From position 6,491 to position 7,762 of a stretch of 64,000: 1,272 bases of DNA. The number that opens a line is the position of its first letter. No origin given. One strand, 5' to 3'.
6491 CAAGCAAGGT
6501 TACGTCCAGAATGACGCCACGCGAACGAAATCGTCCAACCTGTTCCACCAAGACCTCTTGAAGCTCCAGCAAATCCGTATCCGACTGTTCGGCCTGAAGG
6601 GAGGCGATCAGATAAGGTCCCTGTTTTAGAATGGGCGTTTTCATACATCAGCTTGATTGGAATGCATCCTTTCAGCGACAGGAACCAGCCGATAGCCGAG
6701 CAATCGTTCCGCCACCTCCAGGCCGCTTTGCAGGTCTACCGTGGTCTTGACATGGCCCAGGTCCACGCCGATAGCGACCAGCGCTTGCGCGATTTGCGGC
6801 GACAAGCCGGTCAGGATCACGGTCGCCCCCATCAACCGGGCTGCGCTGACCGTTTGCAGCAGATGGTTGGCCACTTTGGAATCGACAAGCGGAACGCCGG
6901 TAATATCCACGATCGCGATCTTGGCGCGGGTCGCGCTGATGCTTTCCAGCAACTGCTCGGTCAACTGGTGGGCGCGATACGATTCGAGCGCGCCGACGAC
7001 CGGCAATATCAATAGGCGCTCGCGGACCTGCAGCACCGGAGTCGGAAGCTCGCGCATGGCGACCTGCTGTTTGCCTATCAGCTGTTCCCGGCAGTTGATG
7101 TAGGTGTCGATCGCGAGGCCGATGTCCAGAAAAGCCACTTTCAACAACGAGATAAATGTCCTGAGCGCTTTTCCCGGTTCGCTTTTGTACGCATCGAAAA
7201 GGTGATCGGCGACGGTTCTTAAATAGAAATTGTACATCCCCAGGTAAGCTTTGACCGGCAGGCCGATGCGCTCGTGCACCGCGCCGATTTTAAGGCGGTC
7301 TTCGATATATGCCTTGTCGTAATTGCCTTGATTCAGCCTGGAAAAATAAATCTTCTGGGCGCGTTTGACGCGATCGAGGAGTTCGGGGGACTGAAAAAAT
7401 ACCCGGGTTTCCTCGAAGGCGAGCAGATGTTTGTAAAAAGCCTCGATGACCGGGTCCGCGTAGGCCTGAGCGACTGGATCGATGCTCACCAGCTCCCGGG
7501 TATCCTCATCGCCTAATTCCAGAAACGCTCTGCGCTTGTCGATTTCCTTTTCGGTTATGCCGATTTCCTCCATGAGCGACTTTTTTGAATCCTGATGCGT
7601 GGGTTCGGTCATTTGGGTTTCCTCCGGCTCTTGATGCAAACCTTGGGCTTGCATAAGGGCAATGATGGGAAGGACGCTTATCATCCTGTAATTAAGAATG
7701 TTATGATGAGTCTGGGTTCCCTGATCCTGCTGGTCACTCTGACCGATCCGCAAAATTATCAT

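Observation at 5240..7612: Stressosome-like operon with a globin-coupled RsbR sensor feeding RsbS/RsbT and a small PP2C phosphatase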

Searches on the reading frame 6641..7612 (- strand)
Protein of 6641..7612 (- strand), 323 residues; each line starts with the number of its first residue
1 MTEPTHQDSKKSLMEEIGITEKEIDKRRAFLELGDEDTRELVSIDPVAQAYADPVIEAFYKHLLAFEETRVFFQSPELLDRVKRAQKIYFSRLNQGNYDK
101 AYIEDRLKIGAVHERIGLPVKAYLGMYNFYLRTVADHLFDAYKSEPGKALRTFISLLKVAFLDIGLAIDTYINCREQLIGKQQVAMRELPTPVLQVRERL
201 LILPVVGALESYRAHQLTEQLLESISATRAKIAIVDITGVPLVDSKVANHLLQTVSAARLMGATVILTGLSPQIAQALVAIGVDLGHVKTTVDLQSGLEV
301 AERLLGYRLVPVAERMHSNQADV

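Call 5: search_protein_families(library=pfam, proteins=[window:6644-7612:-], max_evalue=0.01)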
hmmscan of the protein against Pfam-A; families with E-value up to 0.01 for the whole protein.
window:6644-7612:- (323 aa): 3 families
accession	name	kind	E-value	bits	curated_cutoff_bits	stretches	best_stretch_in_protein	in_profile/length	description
PF11563.14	Protoglobin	-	2e-35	122.6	25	1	21-173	2-154/158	Protoglobin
PF01740.26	STAS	-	1.6e-13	50.7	22.6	1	192-284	2-94/106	STAS domain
PF13466.11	STAS_2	-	2.6e-05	24.7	29.2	1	205-284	3-80/80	STAS domain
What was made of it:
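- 6641..7612 (-): rsbR: globin-coupled RsbR, 323 aa. It has an N-terminal sensor globin (Tyr60 at B10, His113 at F8) and a C-terminal STAS domain with Thr238 in the DITG motif. Pfam Protoglobin 2e-35 and STAS 1.6e-13 (call 5).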

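Call 6: search_protein_families(library=ncbifam, proteins=[window:6644-7612:-], max_evalue=0.01)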
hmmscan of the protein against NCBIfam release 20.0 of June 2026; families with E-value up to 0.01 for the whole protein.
window:6644-7612:- (323 aa): 2 families
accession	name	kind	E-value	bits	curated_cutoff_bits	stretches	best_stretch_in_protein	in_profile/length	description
NF052652.1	YtvA_fam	equivalog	1.9e-20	73.5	250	1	175-295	120-240/243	YtvA family blue-light photoreceptor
TIGR00377.1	ant_ant_sig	superfamily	1.3e-06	28.3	53.45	1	195-282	8-95/108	anti-sigma factor antagonist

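Call 7: find_encoding_contigs(protein=window:6641-7612:-, flank=8000, max_places=8)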
Protein window:6641-7612:- (323 aa): no gene with exactly this product is on record in the collection.
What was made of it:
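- Tried and rejected: An exact look-up of the 323-aa RsbR found nothing on record (call 7).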

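Call 8: find_related_loci(query=window:6644-7612:-, collection=genome_contigs, flank=8000)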
Query window:6644-7612:- (323 aa) in genome_contigs; peptide patterns used: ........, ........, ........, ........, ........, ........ (x = any residue, [..] = any of these).
218 stretches matched a pattern; 137 encode a relative of the query (tblastn E <= 1e-3); the best 80 are kept; 80 distinct loci.
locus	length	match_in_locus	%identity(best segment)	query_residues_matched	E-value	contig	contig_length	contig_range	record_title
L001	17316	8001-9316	84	1-320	9e-179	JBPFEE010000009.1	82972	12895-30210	MAG: Methylomicrobium sp. isolate Soil4ABin1 k141_192702, whole genome shotgun sequence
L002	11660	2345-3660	81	1-323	5e-174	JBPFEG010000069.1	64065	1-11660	MAG: Methylomicrobium sp. isolate Soil4BBin16 k141_589382, whole genome shotgun sequence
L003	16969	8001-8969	80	1-323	2e-173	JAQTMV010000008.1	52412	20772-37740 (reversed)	MAG: Methylococcales bacterium isolate STA_49 NODE_1218_length_52412_cov_4.524567_Sandtown_A, whole genome shotgun seque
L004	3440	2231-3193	82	1-321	2e-179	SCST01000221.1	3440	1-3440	MAG: Methylovulum sp. isolate FW215_bin.51 FW215_bin.51-40124, whole genome shotgun sequence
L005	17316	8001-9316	81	1-320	9e-171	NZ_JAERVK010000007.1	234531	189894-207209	Candidatus Methylomicrobium oryzae strain RS1 NODE_7_length_234531_cov_113.087937, whole genome shotgun sequence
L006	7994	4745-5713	78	1-323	6e-166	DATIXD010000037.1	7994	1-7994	MAG TPA_asm: Methylococcaceae bacterium isolate SMAG_U15240 k141_4243684, whole genome shotgun sequence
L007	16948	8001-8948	74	1-316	2e-153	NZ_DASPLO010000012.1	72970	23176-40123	MAG: Methylocaldum sp. isolate SMAG_U12066 k141_246874, whole genome shotgun sequence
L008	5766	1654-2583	62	1-310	2e-125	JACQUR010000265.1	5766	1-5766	MAG: Chloroflexi bacterium isolate NC_groundwater_1442_Ag_S-0.65um_69_44 S_p65_S5_coassembly_k141_2384929, whole genome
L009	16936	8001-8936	60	1-312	1e-124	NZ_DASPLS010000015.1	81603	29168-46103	MAG: Noviherbaspirillum sp. isolate SMAG_U12071 k141_104464, whole genome shotgun sequence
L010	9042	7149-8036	64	15-310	1e-124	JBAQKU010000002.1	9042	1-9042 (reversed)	MAG: Telluria sp. isolate MFD12080_ilm_asm_bin4 k127_63404, whole genome shotgun sequence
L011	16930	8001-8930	60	3-312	1e-121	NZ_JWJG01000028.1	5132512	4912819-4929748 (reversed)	Noviherbaspirillum autotrophicum strain TSA66 contig01, whole genome shotgun sequence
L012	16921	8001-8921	59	6-312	1e-121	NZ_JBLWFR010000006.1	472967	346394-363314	Noviherbaspirillum sp. ST9 ST-9_scaffold6, whole genome shotgun sequence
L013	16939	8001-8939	59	1-312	2e-121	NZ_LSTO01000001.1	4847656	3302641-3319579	Noviherbaspirillum denitrificans strain TSA40 Contig01, whole genome shotgun sequence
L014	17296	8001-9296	59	6-307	3e-120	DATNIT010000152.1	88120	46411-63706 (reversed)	MAG TPA_asm: Stellaceae bacterium isolate SMAG_U11380 k141_25093, whole genome shotgun sequence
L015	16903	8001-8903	59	15-315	3e-119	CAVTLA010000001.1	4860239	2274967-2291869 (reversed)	MAG: uncultured Alphaproteobacteria bacterium isolate MFD06714.bin.1.37 genome assembly, contig: contig_15751, whole gen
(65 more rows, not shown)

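Call 15: search_protein_families(library=pfam, proteins=[L001:9728-10345:+, L001:10345-11958:+], max_evalue=0.01)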
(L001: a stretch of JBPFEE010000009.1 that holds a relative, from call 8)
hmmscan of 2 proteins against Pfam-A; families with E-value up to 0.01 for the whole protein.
L001:9728-10345:+ (206 aa): 1 family
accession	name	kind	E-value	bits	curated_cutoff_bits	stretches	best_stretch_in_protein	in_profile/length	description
PF07228.17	SpoIIE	-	3e-13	50.6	25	1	32-201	4-191/192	Stage II sporulation protein E (SpoIIE)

L001:10345-11958:+ (538 aa): 7 families
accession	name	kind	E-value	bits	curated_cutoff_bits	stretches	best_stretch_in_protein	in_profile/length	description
PF07228.17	SpoIIE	-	8.9e-47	159.9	25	1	334-537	3-191/192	Stage II sporulation protein E (SpoIIE)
PF13426.13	PAS_9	-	6.1e-27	94.4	27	1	174-278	3-103/103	PAS domain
PF00989.32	PAS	-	3.1e-17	63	22.6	1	164-276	3-113/113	PAS fold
PF08447.18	PAS_3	-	5.6e-13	49.4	25.6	1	187-272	1-88/89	PAS fold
PF08448.16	PAS_4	-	1.7e-11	44.8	23.1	1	169-281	2-110/110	PAS fold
PF13188.13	PAS_8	-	3.1e-09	36.8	21.8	1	166-221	5-55/65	PAS domain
PF08673.15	RsbU_N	-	0.00021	21.8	25.5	1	12-68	3-57/75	Phosphoserine phosphatase RsbU, N-terminal domain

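Call 17: search_solved_structures(query=window:6644-7612:-, max_evalue=0.001, show_alignments=4)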
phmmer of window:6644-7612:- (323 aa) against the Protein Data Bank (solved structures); distinct sequences matched with E-value up to 0.001: 23.
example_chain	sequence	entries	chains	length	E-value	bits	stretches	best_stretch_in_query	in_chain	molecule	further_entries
7o0i_B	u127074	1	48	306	2.5e-44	155.2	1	46-308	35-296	Anti-anti-sigma factor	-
7b0u_A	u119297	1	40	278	4.2e-27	98.6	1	168-307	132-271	RsbR protein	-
9o4r_A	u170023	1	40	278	4.4e-27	98.6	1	168-307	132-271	RsbR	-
9o3z_A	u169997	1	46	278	4.5e-27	98.6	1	168-307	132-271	RsbR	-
9o3o_A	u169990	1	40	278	4.5e-27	98.6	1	168-307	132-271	STAS domain-containing protein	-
9o5l_A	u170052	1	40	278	6e-27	98.1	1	168-307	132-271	STAS domain-containing protein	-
9o4h_A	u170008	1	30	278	6.1e-27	98.1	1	168-307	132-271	RsbR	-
6qcm_CD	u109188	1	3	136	1.1e-25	94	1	177-306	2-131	RsbR protein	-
6qcm_CB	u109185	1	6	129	6.7e-25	91.4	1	185-306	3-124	RsbR protein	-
6qcm_AB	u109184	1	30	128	9.8e-25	90.9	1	185-306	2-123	RsbR protein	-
6qcm_AD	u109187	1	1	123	1.8e-18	70.3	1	177-273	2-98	RsbR protein,RsbR protein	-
6jhk_A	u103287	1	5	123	2.1e-17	66.8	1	186-306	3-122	RsbS negative regulator of sigma-B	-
6qcm_A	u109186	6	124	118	3e-17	66.3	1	191-306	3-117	RsbS protein | RsbT antagonist protein RsbS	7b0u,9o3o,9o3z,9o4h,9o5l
9o4r_a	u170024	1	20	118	8.4e-17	64.8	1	191-306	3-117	RsbT antagonist protein RsbS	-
2vy9_A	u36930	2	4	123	4.8e-12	49.2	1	192-304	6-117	ANTI-SIGMA-FACTOR ANTAGONIST | ANTI-SIGMA-FACTOR ANTAGONIST (STAS) DOMAIN PROTEIN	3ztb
7o0i_a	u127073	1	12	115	9.5e-10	41.7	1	209-298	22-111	RsbS, negative regulator of sigma-B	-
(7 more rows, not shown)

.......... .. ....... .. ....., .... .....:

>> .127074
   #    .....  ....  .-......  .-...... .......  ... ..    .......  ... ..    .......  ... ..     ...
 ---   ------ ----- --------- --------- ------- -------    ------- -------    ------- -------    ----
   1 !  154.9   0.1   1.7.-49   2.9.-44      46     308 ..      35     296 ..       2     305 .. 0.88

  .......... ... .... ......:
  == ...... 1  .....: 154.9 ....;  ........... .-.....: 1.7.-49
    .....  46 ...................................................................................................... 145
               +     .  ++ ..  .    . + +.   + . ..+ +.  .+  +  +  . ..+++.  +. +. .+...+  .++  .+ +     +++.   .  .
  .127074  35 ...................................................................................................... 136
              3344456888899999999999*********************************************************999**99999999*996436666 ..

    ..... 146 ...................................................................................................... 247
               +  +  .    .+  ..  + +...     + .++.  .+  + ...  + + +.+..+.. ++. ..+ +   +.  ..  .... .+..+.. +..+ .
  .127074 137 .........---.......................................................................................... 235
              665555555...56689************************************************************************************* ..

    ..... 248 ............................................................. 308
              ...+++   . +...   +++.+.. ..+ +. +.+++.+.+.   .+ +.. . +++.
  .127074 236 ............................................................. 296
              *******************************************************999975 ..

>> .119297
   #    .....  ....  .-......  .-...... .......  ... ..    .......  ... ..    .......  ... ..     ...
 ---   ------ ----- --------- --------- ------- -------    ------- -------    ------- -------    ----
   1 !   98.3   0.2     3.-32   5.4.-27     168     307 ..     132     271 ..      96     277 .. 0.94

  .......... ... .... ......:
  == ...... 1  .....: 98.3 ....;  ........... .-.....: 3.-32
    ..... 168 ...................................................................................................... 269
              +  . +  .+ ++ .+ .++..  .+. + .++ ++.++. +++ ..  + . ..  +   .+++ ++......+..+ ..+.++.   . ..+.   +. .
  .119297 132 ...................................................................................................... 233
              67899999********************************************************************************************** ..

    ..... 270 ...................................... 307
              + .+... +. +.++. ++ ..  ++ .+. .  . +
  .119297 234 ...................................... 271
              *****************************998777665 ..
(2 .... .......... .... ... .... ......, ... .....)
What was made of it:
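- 6641..7612 (-): PDB 7o0i_B (V. vulnificus stressosome RsbR) at 2.5e-44 (call 17).
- On Stressosome RsbR-RsbS-RsbT module: The STAS half aligns with Listeria and Vibrio RsbR structures (call 17).
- Closest known: Vibrio oxygen-sensing stressosome. Same: 7o0i_B is the best PDB hit at 2.5e-44 over residues 46-308 (call 17).
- Closest known: Bacillus subtilis / Listeria sigma-B stressosome. Same: Listeria RsbR 7b0u matches the STAS half at 4e-27 (call 17).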

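Call 24: search_protein_families(library=pfam, alignment_id=A1, max_evalue=0.001)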
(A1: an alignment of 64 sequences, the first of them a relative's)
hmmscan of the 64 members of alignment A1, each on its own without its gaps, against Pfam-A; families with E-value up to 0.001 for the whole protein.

A. member 1, L001:10345-11958:+ (538 aa): 7 families
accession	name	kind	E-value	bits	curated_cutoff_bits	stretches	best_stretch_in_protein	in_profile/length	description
PF07228.17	SpoIIE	-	8.9e-47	159.9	25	1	334-537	3-191/192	Stage II sporulation protein E (SpoIIE)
PF13426.13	PAS_9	-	6.1e-27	94.4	27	1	174-278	3-103/103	PAS domain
PF00989.32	PAS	-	3.1e-17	63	22.6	1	164-276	3-113/113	PAS fold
PF08447.18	PAS_3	-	5.6e-13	49.4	25.6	1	187-272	1-88/89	PAS fold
PF08448.16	PAS_4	-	1.7e-11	44.8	23.1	1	169-281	2-110/110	PAS fold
PF13188.13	PAS_8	-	3.1e-09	36.8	21.8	1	166-221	5-55/65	PAS domain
PF08673.15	RsbU_N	-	0.00021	21.8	25.5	1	12-68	3-57/75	Phosphoserine phosphatase RsbU, N-terminal domain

B. families by the number of members that match (of 64 scanned): 26 families (the first 25 are shown)
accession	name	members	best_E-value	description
PF08673.15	RsbU_N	55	1.6e-12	Phosphoserine phosphatase RsbU, N-terminal domain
PF02518.31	HATPase_c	42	1.3e-61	Histidine kinase-, DNA gyrase B-, and HSP90-like ATPase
PF00512.31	HisKA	41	5.9e-29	His Kinase A (phospho-acceptor) domain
PF08448.16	PAS_4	29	5.1e-42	PAS fold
PF00989.32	PAS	21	4.2e-54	PAS fold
PF13426.13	PAS_9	19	4.2e-43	PAS domain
PF08447.18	PAS_3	17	4e-50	PAS fold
PF13188.13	PAS_8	16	3.7e-20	PAS domain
PF00072.30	Response_reg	15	4.4e-44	Response regulator receiver domain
PF13185.12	GAF_2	12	4.3e-23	GAF domain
PF01590.32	GAF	12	4.3e-14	GAF domain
PF00563.25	EAL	11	8.3e-72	EAL domain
PF00990.26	GGDEF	11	1e-50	Diguanylate cyclase, GGDEF domain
PF13492.12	GAF_3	10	5.6e-08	GAF domain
PF13581.12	HATPase_c_2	7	1.1e-13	Histidine kinase-like ATPase domain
PF07228.17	SpoIIE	6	6.2e-51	Stage II sporulation protein E (SpoIIE)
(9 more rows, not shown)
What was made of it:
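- On Stressosome RsbR-RsbS-RsbT module: RsbU_N is present in 55 of 64 downstream genes of relatives (call 24).
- (7) In 64 related loci the gene after rsbT/rsbX carries RsbU_N in 55 cases (call 24), so the partner belongs exactly where the deletion lies.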

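Call 32: find_related_loci(query=L001:10345-11418:+, collection=metagenome_contigs, flank=5000)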
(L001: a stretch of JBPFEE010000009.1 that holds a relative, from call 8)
Query L001:10345-11418:+ (358 aa) in metagenome_contigs; peptide patterns used: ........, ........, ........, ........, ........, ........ (x = any residue, [..] = any of these).
457 stretches matched a pattern; 161 encode a relative of the query (tblastn E <= 1e-3); the best 80 are kept; 80 distinct loci.
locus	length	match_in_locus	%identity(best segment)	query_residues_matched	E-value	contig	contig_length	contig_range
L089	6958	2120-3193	86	1-358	0e+0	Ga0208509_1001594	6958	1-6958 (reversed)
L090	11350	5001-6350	59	145-358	7e-83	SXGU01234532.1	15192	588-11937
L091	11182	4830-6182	59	145-358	2e-82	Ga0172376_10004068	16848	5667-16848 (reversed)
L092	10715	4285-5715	56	80-358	7e-74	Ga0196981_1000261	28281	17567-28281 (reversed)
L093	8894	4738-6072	56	145-358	1e-73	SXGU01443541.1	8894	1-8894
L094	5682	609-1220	45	159-353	3e-47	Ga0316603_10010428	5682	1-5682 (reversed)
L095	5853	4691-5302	45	159-353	3e-47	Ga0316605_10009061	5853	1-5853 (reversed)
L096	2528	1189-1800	44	159-353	3e-47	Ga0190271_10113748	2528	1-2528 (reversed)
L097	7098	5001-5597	42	161-339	2e-43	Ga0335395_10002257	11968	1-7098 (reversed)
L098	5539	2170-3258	57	150-285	4e-42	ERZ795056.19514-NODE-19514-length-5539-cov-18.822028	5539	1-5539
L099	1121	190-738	40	115-295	2e-37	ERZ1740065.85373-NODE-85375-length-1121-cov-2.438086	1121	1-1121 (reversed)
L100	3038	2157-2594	44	156-295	2e-35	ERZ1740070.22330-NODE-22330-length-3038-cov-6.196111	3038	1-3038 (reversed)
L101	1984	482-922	44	156-296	1e-35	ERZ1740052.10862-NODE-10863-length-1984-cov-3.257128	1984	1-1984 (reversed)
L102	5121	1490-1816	50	175-283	1e-34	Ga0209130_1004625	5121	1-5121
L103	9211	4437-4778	51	166-279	3e-34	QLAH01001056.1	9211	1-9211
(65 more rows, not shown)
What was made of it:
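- Tried and rejected: The metagenome scan with the deleted part of the L001 protein did find one, L089 (call 32).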

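Call 37: search_solved_structures(query=L089:3020-3730:+, max_evalue=0.001, show_alignments=3)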
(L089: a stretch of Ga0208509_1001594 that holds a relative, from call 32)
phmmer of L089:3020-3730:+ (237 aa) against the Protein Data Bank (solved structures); distinct sequences matched with E-value up to 0.001: 4.
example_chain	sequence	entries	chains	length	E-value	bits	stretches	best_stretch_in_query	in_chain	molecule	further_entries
3ke6_A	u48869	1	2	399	1.3e-08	38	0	20-64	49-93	Protein Rv1364c/MT1410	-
3es2_A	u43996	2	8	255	4.9e-08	36.1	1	1-181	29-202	Probable two-component response regulator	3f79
3eq2_A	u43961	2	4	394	1.4e-07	34.6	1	1-181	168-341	Probable two-component response regulator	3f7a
6k4e_A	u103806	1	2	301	0.00045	23.1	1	18-233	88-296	Putative serine phosphatase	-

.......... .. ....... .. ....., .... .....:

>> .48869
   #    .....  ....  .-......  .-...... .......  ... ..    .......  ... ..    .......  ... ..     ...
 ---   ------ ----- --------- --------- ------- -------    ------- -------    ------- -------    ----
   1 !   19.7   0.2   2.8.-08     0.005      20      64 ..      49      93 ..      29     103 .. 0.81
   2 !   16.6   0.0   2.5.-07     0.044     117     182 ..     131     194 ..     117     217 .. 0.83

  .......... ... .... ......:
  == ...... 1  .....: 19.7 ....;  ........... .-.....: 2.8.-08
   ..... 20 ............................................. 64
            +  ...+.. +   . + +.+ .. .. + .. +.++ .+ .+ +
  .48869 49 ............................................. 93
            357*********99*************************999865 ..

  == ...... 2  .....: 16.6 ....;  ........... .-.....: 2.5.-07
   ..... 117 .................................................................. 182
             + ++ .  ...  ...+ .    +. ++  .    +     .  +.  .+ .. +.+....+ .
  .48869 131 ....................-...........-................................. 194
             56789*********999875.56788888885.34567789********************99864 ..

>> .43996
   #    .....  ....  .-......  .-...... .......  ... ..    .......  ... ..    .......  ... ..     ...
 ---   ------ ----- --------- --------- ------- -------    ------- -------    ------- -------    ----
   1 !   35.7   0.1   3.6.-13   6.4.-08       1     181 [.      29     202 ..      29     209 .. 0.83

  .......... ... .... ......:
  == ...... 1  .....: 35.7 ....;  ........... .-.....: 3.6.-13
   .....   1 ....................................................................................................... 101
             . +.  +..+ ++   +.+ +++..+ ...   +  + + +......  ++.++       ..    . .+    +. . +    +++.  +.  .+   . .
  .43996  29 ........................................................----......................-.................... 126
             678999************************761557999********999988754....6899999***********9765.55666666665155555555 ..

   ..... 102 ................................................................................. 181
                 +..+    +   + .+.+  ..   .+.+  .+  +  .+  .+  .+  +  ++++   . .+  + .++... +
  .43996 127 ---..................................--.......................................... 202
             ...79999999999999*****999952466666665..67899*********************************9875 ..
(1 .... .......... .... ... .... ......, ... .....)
